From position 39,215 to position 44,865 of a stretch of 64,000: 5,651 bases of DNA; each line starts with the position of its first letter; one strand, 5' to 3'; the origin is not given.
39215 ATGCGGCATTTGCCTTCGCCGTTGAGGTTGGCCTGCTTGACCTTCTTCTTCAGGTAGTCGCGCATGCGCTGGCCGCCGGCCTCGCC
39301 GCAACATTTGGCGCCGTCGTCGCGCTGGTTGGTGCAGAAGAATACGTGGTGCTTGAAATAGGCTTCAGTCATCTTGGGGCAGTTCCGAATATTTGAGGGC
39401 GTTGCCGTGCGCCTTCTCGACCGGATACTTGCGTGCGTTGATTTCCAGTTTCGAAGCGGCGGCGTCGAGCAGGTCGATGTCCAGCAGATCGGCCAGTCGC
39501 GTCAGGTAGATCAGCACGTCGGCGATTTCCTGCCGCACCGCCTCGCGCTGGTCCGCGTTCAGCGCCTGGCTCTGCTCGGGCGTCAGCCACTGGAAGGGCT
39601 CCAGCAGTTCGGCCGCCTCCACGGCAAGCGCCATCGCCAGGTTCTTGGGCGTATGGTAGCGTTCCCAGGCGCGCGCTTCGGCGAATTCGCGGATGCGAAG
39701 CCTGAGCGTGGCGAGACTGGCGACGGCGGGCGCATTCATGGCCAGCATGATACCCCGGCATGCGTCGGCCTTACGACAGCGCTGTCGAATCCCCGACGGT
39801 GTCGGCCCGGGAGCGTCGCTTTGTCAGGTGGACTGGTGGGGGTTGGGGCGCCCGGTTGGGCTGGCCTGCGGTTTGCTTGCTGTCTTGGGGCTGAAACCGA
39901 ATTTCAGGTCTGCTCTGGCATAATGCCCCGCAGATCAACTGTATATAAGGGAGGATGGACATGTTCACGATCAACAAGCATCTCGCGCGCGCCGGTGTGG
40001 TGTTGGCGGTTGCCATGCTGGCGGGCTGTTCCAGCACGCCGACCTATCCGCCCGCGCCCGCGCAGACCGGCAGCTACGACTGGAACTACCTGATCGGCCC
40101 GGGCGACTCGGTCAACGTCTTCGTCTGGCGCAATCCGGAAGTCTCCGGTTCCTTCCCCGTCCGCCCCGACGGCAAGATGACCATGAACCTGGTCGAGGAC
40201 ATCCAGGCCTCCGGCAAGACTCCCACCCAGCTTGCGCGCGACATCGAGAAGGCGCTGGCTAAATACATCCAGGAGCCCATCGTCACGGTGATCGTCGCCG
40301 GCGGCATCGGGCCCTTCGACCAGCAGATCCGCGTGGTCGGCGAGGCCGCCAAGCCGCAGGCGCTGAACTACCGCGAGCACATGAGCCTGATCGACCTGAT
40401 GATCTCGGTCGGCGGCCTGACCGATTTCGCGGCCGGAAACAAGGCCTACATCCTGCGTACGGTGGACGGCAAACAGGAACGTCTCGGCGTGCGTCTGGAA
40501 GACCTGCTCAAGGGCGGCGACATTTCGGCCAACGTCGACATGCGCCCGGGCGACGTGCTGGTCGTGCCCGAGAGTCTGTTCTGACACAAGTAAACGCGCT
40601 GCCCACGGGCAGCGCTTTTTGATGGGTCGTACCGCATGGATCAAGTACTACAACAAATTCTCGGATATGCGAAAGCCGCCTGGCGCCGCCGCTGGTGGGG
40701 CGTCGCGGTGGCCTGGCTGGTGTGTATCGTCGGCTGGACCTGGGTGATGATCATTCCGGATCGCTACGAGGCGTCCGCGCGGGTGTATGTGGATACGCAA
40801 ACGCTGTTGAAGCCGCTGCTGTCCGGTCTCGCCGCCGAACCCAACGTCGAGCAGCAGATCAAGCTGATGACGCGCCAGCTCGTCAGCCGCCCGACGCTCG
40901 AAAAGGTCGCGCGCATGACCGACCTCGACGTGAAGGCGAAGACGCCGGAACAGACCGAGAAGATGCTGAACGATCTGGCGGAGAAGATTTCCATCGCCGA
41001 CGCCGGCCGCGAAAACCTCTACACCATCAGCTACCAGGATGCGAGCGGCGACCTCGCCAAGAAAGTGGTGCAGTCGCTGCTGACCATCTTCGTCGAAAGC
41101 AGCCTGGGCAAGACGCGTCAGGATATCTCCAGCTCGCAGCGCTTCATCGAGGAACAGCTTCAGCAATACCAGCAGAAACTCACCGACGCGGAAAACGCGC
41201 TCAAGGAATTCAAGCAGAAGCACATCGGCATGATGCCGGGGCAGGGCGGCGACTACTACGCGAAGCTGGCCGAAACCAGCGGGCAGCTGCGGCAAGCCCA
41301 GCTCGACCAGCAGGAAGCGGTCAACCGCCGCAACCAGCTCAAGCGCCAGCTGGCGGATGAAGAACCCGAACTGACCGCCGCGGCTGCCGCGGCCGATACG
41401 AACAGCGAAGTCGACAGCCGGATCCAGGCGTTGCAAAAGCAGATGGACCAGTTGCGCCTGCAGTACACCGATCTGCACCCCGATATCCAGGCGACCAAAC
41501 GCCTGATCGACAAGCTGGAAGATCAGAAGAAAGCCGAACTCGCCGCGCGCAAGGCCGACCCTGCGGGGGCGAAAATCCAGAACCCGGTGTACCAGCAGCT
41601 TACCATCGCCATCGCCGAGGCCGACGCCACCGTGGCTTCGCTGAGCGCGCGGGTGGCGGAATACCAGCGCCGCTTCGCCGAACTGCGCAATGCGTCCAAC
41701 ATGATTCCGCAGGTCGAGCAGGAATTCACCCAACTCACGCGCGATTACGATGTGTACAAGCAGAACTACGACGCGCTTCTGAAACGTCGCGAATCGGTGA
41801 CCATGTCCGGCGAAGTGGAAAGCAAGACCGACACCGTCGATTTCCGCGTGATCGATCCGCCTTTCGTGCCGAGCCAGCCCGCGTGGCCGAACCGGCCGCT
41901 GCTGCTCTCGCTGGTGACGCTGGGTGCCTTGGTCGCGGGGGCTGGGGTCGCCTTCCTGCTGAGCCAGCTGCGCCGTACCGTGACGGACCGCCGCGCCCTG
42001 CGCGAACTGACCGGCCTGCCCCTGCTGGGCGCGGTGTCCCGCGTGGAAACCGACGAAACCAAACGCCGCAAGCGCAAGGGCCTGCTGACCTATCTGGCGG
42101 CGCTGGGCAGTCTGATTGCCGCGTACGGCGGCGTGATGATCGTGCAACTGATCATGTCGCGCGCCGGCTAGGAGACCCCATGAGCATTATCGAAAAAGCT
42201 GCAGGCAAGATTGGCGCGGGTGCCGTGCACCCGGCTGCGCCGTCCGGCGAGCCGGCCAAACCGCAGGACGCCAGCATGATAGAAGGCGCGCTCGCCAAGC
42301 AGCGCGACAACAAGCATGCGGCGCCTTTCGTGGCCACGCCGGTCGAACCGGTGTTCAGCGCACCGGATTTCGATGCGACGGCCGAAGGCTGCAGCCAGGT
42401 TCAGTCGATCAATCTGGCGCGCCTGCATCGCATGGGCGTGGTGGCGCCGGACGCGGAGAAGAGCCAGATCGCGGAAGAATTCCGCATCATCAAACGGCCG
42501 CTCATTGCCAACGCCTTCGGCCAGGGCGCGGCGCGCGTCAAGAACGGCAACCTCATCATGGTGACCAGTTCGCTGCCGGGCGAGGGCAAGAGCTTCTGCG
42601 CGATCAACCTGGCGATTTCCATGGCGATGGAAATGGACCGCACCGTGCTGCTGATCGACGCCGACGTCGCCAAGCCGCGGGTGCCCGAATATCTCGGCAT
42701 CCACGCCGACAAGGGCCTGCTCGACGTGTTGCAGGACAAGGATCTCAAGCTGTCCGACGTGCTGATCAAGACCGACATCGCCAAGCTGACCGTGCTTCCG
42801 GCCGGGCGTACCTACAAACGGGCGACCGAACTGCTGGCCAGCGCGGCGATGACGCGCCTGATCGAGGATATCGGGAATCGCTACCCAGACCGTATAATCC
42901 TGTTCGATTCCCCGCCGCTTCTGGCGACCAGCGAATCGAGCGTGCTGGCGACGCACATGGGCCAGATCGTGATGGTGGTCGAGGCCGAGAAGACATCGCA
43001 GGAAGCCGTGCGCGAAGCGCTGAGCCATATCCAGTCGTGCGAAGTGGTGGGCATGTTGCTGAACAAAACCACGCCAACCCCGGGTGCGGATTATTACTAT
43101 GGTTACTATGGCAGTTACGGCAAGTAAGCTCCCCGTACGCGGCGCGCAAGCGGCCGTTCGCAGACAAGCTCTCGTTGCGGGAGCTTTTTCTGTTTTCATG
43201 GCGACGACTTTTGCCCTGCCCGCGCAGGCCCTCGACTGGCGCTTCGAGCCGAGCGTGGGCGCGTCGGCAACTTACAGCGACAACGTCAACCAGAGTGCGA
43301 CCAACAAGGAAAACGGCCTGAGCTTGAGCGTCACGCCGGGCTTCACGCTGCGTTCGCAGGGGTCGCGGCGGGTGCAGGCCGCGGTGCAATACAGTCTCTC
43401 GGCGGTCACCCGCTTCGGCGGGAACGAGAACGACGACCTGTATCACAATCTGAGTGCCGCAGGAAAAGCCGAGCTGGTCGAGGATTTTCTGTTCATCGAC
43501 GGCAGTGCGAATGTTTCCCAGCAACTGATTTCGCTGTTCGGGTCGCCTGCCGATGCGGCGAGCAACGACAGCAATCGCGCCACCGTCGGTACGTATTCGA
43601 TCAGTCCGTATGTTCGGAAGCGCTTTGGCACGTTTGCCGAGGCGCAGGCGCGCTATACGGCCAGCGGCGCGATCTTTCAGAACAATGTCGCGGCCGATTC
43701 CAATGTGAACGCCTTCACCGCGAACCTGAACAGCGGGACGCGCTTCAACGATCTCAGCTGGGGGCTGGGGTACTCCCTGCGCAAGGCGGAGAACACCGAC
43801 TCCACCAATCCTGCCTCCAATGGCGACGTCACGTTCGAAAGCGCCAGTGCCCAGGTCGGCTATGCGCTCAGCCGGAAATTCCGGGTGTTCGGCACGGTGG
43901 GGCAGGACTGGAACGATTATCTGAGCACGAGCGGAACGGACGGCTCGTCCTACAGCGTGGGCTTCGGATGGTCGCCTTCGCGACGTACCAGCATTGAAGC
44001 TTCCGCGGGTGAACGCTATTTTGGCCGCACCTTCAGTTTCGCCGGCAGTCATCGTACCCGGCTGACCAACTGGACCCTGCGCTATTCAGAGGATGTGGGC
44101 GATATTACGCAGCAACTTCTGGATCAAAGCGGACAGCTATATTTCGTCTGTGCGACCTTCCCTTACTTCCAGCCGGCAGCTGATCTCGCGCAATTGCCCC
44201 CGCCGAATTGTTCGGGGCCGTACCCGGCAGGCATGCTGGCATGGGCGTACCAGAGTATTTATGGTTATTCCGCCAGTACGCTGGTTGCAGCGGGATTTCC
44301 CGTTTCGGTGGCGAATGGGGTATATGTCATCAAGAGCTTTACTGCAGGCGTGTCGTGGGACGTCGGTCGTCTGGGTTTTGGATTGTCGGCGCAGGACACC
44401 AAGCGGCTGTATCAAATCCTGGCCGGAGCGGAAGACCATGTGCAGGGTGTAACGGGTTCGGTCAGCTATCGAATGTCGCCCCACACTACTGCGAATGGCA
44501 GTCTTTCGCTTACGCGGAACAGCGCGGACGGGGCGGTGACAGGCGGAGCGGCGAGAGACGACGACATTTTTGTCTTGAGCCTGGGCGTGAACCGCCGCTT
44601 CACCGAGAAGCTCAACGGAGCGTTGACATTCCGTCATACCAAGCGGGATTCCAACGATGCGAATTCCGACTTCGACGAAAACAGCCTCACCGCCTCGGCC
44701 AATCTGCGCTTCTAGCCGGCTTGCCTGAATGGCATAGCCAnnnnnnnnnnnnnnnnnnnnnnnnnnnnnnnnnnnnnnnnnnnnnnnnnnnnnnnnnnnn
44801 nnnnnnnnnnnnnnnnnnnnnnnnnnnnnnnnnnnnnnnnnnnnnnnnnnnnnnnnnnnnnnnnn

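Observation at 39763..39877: Candidate PrsR enhancer: tandem GTCG-N6-CGAC sites plus a sigma54 promoter heading the EPS locus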

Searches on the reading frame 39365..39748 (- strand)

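Call 8: search_protein_families(library=ncbifam, proteins=[window:39365-39748:-])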
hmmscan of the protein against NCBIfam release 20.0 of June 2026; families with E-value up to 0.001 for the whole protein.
window:39365-39748:- (127 aa): 0 families

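Call 42: search_protein_families(library=ncbifam, max_evalue=1e-10, proteins=[window:39365-39748:-])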
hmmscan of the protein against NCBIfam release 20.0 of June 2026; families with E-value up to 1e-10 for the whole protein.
window:39365-39748:- (127 aa): 0 families

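Call 43: search_protein_families(library=pfam, max_evalue=0.001, proteins=[window:39365-39748:-])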
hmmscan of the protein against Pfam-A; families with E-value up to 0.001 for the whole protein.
window:39365-39748:- (127 aa): 1 family
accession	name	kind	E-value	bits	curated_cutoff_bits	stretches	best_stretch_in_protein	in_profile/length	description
PF12643.12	MazG-like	-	2.7e-15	56.8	27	1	42-123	4-85/85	MazG-like family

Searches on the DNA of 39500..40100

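Call 99: search_rna_families(source=window, start=39500, end=40100, threshold=evalue, max_evalue=1)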
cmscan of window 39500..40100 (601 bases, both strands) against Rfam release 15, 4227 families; matches with E-value up to 1: 0.
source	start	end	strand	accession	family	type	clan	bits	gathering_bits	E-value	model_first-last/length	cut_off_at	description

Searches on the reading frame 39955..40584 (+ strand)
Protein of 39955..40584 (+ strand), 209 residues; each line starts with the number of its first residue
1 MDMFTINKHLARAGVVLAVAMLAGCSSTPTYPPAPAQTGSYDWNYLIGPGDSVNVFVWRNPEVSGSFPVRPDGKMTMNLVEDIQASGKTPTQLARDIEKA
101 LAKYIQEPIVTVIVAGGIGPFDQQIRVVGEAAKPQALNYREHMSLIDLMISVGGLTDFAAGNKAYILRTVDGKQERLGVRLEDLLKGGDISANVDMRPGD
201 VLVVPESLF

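Call 8: search_protein_families(library=ncbifam, proteins=[window:39955-40584:+])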
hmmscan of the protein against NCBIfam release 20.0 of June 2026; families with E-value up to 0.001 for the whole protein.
window:39955-40584:+ (209 aa): 4 families
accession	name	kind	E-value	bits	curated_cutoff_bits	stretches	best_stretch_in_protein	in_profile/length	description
TIGR03027.2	pepcterm_export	equivalog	8.1e-71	237.2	180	1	44-209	2-169/169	XrtA/PEP-CTERM system exopolysaccharide export protein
NF041843.1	EpsY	equivalog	1.3e-30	106.2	320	1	40-204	48-210/211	exopolysaccharide export protein EpsY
NF011658.0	PRK15078.1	subfamily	4.7e-18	65.1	333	1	42-206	82-251/380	polysaccharide export protein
TIGR03028.1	EpsE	equivalog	9.8e-17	61.1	262.65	1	44-204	1-159/239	polysaccharide export protein EpsE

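Call 95: find_related_loci(query=window:39961-40584:+, collection=genome_contigs, flank=400)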
Query window:39961-40584:+ (207 aa) in genome_contigs; peptide patterns used: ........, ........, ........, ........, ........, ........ (x = any residue, [..] = any of these).
379 stretches matched a pattern; 314 encode a relative of the query (tblastn E <= 1e-3); the best 80 are kept; 80 distinct loci.
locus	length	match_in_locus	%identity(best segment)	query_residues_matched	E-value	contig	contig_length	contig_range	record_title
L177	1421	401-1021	95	1-207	2e-138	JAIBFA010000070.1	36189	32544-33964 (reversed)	MAG: Thiobacillus sp. isolate C31_concoct.bin.18 C31_k141_10320, whole genome shotgun sequence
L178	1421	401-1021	96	1-207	2e-138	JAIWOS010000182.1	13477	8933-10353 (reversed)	MAG: Thiobacillus sp. isolate W21 contig-93_4312, whole genome shotgun sequence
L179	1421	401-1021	94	1-207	8e-138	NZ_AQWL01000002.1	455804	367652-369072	Thiobacillus denitrificans DSM 12475 B059DRAFT_scaffold_1.2_C, whole genome shotgun sequence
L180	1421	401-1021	95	1-207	6e-138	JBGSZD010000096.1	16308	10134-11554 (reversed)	MAG: Thiobacillus sp. isolate JTS-AC490 k141_527400, whole genome shotgun sequence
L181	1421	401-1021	94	1-207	1e-137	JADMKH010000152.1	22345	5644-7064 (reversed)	MAG: Thiobacillus sp. isolate MAG_95 NODE_1805_length_22345_cov_4.823329, whole genome shotgun sequence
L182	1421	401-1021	95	1-207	1e-137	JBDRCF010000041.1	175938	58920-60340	MAG: Pseudomonadota bacterium isolate MEGAHIT-group-1.17 k141_10318527, whole genome shotgun sequence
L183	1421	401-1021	94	1-207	3e-137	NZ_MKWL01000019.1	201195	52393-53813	MAG: Thiobacillus sp. 0-1251 scnpilot_expt_500_bf_sub50_scaffold_5, whole genome shotgun sequence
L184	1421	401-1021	94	1-207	3e-137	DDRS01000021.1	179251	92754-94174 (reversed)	MAG TPA_asm: Thiobacillus denitrificans isolate UBA2410 UBA2410_contig_884, whole genome shotgun sequence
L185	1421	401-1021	94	1-207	3e-137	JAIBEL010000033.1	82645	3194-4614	MAG: Rhizobium sp. isolate B91_maxbin.006 B91_k141_7530, whole genome shotgun sequence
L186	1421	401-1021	94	1-207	6e-137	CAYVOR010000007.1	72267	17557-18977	MAG TPA_asm: uncultured Thiobacillus sp. isolate binchicken_co235_194 genome assembly, contig: NODE_863_length_72267_cov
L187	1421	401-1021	94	1-207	6e-137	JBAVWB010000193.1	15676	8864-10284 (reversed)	MAG: Thiobacillus sp. isolate MFD01637_ilm_asm_bin4 k127_15315, whole genome shotgun sequence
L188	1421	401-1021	94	1-207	1e-136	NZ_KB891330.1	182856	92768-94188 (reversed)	Thiobacillus thioparus DSM 505 B058DRAFT_scaffold_6.7, whole genome shotgun sequence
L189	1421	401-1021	94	1-207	1e-136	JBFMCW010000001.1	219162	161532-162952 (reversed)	MAG: Pseudomonadota bacterium isolate MAG203 MAG203_1, whole genome shotgun sequence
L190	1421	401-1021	93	1-207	2e-136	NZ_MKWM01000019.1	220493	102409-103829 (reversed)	MAG: Thiobacillus sp. 63-78 SCNpilot_expt_300_bf_scaffold_186, whole genome shotgun sequence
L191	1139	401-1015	94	1-205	1e-140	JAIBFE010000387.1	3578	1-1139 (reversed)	MAG: Thiobacillus sp. isolate C41_concoct.bin.8 C41_k141_13463, whole genome shotgun sequence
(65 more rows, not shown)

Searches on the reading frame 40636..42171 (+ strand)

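Call 8: search_protein_families(library=ncbifam, proteins=[window:40636-42171:+])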
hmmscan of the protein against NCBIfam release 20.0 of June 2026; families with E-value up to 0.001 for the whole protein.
window:40636-42171:+ (511 aa): 7 families
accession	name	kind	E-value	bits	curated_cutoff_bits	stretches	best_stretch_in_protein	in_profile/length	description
TIGR03007.1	pepcterm_ChnLen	equivalog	2.4e-210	699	278.85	1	6-504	1-497/498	XrtA system polysaccharide chain length determinant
TIGR03017.1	EpsF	equivalog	2.6e-16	59.4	422.75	1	20-468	14-444/444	chain length determinant protein EpsF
TIGR01005.1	eps_transp_fam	subfamily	2.1e-14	52.7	411.7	1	93-473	121-483/754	exopolysaccharide transport protein family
NF008568.0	PRK11519.1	equivalog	1.1e-11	43.6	1068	2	107-196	207-297/720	tyrosine-protein kinase Wzc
NF045487.1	ASRP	equivalog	1e-05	24.4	300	1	159-389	149-389/593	archaea-specific SMC-related protein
TIGR02169.1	SMC_prok_A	equivalog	0.0002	19.2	729.4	1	156-392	686-913/1165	chromosome segregation protein SMC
TIGR04523.1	Mplasa_alph_rch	subfamily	0.00099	17.1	270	0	169-386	324-534/745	helix-rich protein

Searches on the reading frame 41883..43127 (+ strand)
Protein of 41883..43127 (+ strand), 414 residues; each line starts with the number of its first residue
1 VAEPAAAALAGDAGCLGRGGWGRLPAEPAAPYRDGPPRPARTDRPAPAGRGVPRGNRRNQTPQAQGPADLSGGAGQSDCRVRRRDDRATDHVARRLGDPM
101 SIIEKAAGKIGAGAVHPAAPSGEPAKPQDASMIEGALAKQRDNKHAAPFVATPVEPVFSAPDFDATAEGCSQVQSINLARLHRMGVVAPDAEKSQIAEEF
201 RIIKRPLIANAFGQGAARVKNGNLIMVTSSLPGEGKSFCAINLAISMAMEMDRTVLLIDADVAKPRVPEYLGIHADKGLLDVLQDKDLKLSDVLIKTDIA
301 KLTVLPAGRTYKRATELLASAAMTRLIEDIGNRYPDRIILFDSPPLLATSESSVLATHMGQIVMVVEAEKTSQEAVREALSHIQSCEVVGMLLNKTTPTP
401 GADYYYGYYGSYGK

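Call 8: search_protein_families(library=ncbifam, proteins=[window:41883-43127:+])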
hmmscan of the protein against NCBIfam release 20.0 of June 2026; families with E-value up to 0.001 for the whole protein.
window:41883-43127:+ (414 aa): 11 families
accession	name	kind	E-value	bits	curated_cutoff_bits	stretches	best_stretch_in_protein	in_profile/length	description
TIGR03018.1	pepcterm_TyrKin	hypoth_equivalog_domain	3.5e-92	307.4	230.65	1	186-394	1-207/207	XrtA-associated tyrosine autokinase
TIGR01007.1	eps_fam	subfamily_domain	8.7e-30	103.8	108.05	1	223-410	18-204/204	polysaccharide biosynthesis tyrosine autokinase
TIGR01005.1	eps_transp_fam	subfamily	3.3e-26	91.7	411.7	1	189-412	519-732/754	exopolysaccharide transport protein family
NF008568.0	PRK11519.1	equivalog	1.8e-24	85.9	1068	1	222-409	526-711/720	tyrosine-protein kinase Wzc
TIGR03029.1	EpsG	equivalog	1e-21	77.3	313.8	1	194-394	81-273/274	chain length determinant protein tyrosine kinase EpsG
NF007350.0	PRK09841.1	equivalog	9.4e-20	70.3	1248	1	221-409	530-716/726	tyrosine-protein kinase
TIGR01968.1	minD_bact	equivalog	4.4e-08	32.8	212.9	1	223-370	2-145/261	septum site-determining protein MinD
NF008669.0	PRK11670.1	equivalog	2.4e-06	26.7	348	1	223-276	108-160/369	iron-sulfur cluster carrier protein ApbC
NF041136.1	MrpORP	equivalog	3.8e-06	26.4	450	1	223-276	6-58/365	iron-sulfur cluster carrier protein MrpORP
NF047398.1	AAA_KGGVGR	domain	5.4e-05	23.6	90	1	233-383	13-189/190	KGGVGR-motif variant AAA ATPase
TIGR03815.1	CpaE_hom_Actino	equivalog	0.00045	19.4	154.45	1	216-387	105-273/340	septum site-determining protein Ssd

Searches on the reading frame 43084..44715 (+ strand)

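Call 8: search_protein_families(library=ncbifam, proteins=[window:43084-44715:+])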
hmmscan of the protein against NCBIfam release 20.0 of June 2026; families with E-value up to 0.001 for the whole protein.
window:43084-44715:+ (543 aa): 2 families
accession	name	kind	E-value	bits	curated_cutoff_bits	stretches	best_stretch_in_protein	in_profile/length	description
TIGR03016.1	pepcterm_hypo_1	hypoth_equivalog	8.9e-117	391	90.85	1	50-543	2-477/477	TIGR03016 family PEP-CTERM system-associated outer membrane protein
TIGR03014.2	EpsL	equivalog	6.1e-10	38.6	275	1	428-543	268-385/385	XrtB/PEP-CTERM-associated polysaccharide biosynthesis outer membrane protein EpsL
